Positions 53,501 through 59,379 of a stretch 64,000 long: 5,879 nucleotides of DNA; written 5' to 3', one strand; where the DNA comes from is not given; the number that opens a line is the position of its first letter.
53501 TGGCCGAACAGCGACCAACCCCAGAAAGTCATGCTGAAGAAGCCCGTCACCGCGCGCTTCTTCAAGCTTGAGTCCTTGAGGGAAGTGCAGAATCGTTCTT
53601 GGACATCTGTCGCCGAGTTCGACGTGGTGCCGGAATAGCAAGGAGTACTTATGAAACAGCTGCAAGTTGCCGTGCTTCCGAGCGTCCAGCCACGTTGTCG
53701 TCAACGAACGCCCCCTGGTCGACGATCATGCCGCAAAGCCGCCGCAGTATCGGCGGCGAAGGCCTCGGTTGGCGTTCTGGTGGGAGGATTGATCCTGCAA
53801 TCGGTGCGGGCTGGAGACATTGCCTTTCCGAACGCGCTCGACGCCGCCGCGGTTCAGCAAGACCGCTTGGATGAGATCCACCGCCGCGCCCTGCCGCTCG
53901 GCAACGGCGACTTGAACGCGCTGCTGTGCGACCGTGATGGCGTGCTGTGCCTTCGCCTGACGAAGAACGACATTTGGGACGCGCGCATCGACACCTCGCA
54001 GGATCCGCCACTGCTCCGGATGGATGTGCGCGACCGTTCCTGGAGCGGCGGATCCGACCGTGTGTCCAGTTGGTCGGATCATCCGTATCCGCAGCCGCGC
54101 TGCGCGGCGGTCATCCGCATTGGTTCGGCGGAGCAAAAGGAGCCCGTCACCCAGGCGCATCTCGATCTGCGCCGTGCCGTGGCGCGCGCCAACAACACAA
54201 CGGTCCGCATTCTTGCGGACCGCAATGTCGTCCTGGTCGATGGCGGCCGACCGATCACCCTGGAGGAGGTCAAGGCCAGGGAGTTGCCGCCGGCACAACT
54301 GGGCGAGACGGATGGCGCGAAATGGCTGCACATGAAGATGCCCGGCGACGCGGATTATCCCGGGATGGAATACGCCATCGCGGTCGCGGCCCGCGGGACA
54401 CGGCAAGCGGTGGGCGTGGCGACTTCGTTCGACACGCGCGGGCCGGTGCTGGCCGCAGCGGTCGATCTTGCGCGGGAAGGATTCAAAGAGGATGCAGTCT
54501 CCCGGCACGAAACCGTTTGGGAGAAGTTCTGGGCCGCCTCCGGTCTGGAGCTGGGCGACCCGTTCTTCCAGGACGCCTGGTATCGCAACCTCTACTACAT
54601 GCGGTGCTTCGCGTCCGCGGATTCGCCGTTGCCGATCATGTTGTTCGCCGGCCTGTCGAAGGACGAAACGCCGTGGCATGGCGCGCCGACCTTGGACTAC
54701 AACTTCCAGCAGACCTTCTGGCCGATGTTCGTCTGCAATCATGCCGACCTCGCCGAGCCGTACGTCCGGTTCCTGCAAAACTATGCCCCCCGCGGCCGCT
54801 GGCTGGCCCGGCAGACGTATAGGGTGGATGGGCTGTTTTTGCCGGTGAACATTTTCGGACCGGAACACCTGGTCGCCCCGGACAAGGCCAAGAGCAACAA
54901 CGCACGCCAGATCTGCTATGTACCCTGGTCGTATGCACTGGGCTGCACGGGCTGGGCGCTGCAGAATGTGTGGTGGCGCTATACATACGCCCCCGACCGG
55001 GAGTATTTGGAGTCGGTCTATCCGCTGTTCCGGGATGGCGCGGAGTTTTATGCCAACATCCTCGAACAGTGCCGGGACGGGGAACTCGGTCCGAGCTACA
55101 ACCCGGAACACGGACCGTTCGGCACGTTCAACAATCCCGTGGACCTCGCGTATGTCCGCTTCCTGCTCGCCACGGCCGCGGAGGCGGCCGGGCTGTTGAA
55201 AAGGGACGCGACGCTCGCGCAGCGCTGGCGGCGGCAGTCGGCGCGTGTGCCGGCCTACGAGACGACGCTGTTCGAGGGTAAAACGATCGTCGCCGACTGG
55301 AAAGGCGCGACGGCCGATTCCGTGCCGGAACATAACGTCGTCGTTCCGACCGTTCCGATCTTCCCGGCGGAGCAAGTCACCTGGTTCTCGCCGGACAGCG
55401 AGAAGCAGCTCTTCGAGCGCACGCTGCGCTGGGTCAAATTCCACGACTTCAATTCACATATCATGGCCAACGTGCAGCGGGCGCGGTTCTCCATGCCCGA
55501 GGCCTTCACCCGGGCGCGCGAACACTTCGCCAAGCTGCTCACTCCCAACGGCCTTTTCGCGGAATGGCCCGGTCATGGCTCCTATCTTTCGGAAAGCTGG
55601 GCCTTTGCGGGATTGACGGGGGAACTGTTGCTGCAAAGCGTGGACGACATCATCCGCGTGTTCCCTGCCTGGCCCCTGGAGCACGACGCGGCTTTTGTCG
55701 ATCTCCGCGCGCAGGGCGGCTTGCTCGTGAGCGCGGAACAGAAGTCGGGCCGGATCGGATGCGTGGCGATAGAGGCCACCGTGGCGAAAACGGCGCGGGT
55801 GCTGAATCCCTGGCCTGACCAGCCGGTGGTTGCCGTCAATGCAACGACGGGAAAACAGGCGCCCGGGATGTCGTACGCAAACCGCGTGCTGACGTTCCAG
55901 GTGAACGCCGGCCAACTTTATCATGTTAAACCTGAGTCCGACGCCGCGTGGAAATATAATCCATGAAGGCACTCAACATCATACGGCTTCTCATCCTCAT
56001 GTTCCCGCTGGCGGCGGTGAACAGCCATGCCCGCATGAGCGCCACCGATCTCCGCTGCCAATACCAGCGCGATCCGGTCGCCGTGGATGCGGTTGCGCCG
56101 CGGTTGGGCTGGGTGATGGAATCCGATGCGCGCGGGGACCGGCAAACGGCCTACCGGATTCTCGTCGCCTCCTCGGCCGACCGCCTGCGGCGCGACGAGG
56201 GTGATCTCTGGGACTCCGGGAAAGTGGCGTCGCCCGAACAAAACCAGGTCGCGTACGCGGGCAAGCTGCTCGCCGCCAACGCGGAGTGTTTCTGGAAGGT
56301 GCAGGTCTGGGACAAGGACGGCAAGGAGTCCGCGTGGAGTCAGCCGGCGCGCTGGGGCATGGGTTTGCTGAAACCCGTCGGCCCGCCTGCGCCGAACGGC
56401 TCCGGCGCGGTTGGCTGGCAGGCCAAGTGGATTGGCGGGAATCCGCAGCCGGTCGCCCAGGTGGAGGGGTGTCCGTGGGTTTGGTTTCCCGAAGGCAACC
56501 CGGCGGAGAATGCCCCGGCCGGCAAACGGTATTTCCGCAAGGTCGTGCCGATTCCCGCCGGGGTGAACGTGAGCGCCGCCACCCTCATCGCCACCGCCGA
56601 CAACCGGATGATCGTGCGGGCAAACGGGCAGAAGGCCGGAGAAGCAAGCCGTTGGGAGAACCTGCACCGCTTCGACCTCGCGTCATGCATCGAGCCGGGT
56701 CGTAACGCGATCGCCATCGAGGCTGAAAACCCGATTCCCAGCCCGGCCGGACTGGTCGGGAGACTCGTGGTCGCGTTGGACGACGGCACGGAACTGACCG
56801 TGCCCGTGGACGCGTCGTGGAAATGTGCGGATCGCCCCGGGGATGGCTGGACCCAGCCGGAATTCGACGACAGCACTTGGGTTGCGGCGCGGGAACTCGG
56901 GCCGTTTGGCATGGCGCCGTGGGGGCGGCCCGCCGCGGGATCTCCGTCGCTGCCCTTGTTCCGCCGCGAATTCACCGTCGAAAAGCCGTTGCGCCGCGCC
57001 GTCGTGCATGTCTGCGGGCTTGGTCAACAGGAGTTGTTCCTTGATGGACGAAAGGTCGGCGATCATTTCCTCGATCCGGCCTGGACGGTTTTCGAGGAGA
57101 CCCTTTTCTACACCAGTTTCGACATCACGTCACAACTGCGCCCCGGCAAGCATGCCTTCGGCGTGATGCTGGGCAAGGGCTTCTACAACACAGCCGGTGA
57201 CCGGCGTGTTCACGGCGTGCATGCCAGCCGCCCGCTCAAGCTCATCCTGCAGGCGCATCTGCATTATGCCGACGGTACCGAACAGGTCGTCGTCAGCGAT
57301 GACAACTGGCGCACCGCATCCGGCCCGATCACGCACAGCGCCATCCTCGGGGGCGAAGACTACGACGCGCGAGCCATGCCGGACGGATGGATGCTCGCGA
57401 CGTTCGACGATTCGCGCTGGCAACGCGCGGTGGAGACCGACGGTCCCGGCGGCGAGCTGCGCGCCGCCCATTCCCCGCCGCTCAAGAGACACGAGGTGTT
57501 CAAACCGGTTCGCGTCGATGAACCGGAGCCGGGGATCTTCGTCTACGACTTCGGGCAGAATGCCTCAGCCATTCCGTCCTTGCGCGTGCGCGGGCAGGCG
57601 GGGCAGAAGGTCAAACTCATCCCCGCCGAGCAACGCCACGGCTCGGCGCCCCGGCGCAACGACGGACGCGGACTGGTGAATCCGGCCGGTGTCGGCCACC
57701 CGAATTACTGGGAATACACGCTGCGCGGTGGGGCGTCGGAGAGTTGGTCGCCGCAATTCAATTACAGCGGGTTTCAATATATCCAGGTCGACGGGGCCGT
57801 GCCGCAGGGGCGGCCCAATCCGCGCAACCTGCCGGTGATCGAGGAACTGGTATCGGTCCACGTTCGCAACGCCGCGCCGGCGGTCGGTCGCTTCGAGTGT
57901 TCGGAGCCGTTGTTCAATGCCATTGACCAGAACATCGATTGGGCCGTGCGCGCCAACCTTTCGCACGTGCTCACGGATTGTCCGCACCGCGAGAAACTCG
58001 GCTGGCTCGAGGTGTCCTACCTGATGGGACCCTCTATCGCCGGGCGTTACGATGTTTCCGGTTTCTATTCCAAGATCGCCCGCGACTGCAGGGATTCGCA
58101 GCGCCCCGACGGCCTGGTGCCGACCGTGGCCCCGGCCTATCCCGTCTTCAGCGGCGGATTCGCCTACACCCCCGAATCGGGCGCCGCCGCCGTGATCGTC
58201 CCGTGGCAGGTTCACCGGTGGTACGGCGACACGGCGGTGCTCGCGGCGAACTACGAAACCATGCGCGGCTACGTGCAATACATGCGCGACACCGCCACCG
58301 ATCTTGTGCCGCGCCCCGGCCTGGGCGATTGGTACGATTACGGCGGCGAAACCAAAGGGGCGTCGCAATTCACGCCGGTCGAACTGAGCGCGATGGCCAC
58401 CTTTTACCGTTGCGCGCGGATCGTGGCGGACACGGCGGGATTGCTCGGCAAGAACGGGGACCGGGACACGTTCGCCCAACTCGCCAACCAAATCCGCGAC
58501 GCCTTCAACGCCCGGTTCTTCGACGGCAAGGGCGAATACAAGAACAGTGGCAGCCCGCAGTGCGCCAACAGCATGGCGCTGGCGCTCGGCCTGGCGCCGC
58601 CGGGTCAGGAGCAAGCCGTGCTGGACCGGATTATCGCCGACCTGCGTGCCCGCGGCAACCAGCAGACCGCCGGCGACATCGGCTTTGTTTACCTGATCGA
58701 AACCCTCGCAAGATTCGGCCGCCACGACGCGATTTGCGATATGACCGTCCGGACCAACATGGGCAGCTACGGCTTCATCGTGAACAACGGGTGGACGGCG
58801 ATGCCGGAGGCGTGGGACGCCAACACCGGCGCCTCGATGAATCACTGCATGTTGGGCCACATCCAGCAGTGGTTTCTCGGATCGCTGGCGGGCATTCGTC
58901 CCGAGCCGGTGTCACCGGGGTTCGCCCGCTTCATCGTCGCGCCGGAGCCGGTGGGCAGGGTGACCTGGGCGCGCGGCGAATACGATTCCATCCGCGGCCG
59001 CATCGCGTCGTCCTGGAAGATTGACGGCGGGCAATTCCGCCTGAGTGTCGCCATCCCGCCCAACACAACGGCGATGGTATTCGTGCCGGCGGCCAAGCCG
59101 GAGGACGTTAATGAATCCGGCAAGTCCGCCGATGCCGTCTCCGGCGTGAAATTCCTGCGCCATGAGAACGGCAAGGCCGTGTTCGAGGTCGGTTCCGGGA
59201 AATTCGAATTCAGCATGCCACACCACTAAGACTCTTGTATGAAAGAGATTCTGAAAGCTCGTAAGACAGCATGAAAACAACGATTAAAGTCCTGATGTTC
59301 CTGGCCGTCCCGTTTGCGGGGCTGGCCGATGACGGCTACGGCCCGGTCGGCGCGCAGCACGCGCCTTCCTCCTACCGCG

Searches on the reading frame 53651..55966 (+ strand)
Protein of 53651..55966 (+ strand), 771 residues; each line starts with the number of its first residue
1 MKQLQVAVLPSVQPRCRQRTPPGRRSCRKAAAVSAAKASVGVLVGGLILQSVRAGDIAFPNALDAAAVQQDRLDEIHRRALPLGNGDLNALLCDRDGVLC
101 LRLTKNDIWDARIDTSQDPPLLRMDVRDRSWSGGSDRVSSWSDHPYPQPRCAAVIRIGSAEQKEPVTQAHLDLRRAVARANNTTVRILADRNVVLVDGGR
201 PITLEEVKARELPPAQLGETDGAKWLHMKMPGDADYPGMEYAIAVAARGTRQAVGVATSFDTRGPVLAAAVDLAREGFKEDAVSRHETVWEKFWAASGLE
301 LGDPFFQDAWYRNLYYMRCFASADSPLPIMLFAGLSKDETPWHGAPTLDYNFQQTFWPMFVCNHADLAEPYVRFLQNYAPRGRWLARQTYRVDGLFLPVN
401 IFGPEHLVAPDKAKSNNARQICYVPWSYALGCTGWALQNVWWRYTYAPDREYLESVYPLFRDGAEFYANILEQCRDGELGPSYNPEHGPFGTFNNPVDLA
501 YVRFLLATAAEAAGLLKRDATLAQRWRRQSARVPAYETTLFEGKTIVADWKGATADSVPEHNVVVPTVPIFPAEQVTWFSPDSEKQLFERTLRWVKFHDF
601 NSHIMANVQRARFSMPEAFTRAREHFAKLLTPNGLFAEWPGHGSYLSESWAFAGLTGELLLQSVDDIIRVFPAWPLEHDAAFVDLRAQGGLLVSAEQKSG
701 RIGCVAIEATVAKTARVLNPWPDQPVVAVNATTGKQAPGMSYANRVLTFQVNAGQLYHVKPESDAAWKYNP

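Call 57: search_protein_families(library=pfam, proteins=[window:53651-55966:+], max_evalue=0.001)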
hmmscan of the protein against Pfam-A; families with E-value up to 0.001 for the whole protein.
window:53651-55966:+ (771 aa): 2 families
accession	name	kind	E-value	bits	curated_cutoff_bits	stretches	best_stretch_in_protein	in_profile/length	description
PF22124.2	Glyco_hydro_95_cat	-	1e-28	100.9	27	1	337-587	83-328/408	Glycosyl hydrolase family 95 catalytic domain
PF21307.2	Glyco_hydro_95_C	-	7.5e-05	23.6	27.6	1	662-759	1-94/94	Glycoside hydrolase family 95, C-terminal domain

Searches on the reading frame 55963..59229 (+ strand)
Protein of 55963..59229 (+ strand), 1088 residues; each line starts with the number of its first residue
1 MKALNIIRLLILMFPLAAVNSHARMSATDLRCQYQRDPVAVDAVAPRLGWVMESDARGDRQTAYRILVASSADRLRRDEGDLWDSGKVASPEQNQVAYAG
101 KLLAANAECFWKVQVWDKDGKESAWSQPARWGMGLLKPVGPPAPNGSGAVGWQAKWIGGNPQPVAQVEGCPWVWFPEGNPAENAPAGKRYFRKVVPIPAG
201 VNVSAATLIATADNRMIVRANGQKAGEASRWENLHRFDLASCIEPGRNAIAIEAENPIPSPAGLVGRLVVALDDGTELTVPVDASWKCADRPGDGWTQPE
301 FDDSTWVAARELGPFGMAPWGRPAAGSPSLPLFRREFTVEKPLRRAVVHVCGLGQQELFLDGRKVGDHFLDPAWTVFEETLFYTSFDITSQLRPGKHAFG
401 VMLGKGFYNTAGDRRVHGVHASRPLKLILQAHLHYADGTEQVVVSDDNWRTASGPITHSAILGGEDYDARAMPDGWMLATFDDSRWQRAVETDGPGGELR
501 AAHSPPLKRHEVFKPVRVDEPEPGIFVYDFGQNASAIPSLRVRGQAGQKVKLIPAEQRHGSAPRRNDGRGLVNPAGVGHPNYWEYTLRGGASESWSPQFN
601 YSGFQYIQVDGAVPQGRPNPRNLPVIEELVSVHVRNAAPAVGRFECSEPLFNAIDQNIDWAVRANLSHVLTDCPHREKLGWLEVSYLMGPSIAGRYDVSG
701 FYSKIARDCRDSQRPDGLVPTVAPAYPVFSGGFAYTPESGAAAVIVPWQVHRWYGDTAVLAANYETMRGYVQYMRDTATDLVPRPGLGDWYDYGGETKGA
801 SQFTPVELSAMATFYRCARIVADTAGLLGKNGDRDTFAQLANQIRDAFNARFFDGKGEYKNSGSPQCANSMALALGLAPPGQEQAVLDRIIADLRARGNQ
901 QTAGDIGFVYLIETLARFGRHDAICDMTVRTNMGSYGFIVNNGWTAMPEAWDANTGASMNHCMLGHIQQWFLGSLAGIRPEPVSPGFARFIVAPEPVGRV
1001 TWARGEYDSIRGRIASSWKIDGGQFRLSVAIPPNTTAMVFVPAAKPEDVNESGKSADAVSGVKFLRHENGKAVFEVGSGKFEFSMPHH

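Call 57: search_protein_families(library=pfam, proteins=[window:55963-59229:+], max_evalue=0.001)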
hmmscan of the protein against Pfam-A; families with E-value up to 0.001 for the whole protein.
window:55963-59229:+ (1088 aa): 5 families
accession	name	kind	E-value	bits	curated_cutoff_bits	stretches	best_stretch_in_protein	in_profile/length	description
PF17389.8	Bac_rhamnosid6H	-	3e-83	280.4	24.5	1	641-972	3-336/339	Bacterial alpha-L-rhamnosidase 6 hairpin glycosidase domain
PF08531.16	Bac_rhamnosid_N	-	7.5e-54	182.6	25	1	342-511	2-172/172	Alpha-L-rhamnosidase N-terminal domain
PF25788.1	Ig_Rha78A_N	-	5.3e-36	123.5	27.4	1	28-137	2-105/105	Rha78A-like, N-terminal immunoglobulin domain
PF17390.7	Bac_rhamnosid_C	-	1.7e-23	82.7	22.1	1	977-1054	1-76/78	Bacterial alpha-L-rhamnosidase C-terminal domain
PF05592.18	Bac_rhamnosid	-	3.1e-15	56.3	22.2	1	522-619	4-92/102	Bacterial alpha-L-rhamnosidase concanavalin-like domain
